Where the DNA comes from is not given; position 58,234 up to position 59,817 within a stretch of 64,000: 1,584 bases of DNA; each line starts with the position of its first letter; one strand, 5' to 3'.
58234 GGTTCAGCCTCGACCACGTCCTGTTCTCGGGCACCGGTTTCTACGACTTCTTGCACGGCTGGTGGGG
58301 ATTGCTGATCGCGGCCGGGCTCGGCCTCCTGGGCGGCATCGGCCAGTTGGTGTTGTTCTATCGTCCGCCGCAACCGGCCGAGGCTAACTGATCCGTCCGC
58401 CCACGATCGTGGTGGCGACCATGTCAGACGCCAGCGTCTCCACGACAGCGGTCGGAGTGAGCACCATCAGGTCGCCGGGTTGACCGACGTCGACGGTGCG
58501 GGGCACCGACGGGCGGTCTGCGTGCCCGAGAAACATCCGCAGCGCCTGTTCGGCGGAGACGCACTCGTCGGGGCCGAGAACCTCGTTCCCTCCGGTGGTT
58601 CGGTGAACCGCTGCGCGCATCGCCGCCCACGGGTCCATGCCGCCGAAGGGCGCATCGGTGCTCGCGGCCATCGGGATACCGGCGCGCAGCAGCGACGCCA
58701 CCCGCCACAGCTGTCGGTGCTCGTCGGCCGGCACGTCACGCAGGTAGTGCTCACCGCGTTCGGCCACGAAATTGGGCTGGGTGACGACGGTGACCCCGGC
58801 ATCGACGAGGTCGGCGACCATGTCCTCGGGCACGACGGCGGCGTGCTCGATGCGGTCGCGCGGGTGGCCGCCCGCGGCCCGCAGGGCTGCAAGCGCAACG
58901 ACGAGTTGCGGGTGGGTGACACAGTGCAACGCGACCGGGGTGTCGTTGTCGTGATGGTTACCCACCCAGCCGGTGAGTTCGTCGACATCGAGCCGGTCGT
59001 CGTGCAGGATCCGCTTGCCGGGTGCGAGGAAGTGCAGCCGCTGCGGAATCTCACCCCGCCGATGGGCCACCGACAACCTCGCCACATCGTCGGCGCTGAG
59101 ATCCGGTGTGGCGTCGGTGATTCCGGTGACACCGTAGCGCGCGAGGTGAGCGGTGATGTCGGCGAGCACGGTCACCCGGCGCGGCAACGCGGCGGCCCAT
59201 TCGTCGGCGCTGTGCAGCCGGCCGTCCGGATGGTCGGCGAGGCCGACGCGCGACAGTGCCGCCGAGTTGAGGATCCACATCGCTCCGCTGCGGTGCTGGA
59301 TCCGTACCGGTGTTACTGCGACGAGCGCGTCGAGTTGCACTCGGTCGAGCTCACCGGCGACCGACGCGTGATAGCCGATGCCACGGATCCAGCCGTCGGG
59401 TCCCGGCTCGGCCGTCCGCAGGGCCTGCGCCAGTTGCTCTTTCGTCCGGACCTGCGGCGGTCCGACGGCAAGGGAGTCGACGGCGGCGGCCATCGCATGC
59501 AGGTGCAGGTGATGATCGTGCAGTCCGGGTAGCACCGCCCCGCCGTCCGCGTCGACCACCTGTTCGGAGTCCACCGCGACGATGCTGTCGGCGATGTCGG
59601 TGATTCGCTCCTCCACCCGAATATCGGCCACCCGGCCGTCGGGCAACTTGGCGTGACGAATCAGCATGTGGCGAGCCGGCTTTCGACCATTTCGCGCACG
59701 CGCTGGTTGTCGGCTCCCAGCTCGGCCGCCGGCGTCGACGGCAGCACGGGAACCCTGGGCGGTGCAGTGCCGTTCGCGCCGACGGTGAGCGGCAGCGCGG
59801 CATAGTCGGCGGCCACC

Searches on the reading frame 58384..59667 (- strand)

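Call 42: search_protein_families(library=ncbifam, proteins=[window:58384-59667:-], max_evalue=0.00001)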
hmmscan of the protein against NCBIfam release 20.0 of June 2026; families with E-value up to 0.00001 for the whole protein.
window:58384-59667:- (427 aa): 2 families
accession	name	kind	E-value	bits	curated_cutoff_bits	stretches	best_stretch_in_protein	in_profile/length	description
NF002668.0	PRK02382.1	equivalog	5.1e-09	35.3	452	1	1-59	1-60/436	dihydroorotase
NF005748.0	PRK07572.1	subfamily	1.6e-07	30.8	438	0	1-59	4-63/426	cytosine deaminase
